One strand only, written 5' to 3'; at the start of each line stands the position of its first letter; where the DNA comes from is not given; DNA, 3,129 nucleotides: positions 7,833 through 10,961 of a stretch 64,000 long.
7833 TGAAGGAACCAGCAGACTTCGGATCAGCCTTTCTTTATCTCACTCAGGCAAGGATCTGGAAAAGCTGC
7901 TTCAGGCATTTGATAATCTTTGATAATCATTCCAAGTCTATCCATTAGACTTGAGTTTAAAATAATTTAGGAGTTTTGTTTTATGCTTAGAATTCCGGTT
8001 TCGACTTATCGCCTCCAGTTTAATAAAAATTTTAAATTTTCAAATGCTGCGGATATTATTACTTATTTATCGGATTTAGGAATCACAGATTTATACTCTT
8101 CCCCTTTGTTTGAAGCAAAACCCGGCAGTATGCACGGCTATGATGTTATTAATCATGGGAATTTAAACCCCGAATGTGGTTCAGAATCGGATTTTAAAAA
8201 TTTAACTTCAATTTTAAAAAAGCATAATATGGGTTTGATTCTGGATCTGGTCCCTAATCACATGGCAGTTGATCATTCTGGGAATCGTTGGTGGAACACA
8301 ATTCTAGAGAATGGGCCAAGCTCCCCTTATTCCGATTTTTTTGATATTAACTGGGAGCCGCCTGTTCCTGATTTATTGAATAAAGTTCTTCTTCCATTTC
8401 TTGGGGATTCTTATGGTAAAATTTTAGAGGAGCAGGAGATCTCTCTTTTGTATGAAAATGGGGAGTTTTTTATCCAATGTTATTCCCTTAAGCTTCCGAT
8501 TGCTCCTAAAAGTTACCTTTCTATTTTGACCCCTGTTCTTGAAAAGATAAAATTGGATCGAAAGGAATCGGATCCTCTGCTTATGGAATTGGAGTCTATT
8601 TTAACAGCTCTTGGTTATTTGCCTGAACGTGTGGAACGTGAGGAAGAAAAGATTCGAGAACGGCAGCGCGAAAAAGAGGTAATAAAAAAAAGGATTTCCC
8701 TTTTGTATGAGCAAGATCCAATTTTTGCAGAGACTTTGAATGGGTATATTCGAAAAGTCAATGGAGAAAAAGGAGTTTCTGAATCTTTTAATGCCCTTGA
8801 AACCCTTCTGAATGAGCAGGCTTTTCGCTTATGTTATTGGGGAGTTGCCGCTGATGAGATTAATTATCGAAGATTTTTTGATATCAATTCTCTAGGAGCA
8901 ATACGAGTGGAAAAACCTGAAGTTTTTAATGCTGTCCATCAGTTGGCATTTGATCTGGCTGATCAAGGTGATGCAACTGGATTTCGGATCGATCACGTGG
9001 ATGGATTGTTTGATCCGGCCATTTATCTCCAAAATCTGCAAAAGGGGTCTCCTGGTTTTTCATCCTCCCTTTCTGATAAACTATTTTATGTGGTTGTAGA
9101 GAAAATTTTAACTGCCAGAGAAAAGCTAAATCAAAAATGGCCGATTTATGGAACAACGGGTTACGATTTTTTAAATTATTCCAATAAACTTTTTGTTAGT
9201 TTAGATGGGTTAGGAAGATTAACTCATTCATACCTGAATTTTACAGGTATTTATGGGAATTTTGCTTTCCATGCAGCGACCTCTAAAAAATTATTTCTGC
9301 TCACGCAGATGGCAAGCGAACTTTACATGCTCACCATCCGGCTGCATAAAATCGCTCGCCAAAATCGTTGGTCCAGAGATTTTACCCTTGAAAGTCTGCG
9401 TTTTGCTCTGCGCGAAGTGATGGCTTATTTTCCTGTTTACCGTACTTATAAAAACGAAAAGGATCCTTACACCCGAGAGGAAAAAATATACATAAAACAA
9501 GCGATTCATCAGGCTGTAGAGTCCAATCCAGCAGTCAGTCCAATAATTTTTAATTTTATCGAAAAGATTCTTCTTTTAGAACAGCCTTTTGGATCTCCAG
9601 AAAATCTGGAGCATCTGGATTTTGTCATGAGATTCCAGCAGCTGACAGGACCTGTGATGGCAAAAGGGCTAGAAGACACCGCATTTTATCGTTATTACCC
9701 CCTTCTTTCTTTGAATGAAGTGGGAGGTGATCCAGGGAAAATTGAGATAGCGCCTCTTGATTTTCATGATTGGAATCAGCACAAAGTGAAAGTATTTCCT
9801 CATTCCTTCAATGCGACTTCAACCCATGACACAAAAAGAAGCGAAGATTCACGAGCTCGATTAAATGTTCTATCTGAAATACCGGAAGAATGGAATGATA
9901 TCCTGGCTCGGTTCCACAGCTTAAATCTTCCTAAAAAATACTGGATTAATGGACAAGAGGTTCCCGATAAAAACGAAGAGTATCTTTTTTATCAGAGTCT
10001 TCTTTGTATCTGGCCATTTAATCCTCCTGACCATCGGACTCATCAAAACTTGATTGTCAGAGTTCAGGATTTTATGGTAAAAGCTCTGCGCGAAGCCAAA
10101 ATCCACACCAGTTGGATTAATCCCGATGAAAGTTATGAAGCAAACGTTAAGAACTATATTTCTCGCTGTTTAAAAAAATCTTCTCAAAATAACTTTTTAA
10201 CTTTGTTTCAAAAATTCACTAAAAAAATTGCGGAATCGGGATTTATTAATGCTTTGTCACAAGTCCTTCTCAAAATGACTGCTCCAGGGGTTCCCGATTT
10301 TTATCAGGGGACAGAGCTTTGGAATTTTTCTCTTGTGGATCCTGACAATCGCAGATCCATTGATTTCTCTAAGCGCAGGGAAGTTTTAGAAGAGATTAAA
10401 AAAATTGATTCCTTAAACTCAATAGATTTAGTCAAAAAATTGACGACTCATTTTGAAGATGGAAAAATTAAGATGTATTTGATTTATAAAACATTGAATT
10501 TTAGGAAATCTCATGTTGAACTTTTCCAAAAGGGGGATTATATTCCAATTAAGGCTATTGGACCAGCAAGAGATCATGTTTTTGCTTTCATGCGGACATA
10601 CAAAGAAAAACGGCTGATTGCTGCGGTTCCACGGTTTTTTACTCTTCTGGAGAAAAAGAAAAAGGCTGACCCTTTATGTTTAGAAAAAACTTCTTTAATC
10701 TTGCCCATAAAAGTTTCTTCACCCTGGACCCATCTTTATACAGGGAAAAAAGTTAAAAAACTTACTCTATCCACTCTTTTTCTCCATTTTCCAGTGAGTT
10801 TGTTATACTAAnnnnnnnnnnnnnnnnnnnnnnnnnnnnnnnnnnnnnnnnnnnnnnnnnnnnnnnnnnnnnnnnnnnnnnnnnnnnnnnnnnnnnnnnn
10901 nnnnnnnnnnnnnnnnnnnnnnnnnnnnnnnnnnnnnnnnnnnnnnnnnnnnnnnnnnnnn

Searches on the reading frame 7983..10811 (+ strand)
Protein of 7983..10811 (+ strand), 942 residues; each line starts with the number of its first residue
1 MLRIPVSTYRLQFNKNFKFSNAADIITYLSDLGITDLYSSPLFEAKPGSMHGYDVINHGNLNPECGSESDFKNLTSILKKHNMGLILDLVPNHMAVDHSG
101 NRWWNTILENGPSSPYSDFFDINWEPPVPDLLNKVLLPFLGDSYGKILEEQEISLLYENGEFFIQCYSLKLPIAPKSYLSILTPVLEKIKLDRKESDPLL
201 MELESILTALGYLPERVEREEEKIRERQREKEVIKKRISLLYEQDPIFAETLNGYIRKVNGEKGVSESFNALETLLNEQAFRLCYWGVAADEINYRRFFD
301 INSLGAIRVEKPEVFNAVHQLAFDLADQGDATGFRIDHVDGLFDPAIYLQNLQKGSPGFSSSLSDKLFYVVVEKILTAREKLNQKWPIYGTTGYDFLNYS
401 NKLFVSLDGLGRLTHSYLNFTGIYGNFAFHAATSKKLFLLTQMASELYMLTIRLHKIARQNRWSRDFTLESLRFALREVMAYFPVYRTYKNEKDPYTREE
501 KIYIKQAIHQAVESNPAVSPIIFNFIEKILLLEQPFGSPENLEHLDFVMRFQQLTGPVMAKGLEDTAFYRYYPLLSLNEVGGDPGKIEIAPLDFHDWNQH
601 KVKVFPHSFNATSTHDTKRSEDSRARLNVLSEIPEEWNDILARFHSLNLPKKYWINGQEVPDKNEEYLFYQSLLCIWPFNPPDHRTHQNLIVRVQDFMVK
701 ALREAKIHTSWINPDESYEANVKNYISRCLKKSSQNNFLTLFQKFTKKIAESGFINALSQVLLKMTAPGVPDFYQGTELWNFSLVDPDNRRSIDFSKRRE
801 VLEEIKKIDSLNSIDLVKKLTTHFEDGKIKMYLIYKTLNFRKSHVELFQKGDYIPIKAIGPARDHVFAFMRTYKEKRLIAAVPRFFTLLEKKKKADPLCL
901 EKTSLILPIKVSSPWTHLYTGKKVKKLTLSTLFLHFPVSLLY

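Call 20: find_encoding_contigs(protein=window:7983-10811:+, flank=10000, max_places=1)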
Protein window:7983-10811:+ (942 aa): 24 contigs read that carry it; 1 place shown.
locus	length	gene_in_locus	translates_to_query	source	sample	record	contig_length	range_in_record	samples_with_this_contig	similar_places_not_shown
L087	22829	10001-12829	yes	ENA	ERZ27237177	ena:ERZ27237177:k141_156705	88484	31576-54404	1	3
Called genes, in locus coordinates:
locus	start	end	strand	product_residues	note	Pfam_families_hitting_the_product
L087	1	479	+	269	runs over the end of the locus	PF13103:TonB_2 (weak), PF03544:TonB_C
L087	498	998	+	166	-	PF00583:Acetyltransf_1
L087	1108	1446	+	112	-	-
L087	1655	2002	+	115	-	-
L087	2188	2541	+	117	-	-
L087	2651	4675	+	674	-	PF13522:GATase_6, PF13537:GATase_7, PF00733:Asn_synthase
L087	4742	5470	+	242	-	PF00215:OMPdecase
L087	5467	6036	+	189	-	PF00156:Pribosyltran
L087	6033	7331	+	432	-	PF13439:Glyco_transf_4 (faint), PF00534:Glycos_transf_1, PF13692:Glyco_trans_1_4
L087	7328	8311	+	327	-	PF04055:Radical_SAM, PF06968:BATS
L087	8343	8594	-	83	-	-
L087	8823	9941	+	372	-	PF00155:Aminotran_1_2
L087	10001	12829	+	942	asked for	PF00128:Alpha-amylase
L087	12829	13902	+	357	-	PF00988:CPSase_sm_chain, PF00117:GATase, PF07722:Peptidase_C26 (faint)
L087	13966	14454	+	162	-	PF04519:Bactofilin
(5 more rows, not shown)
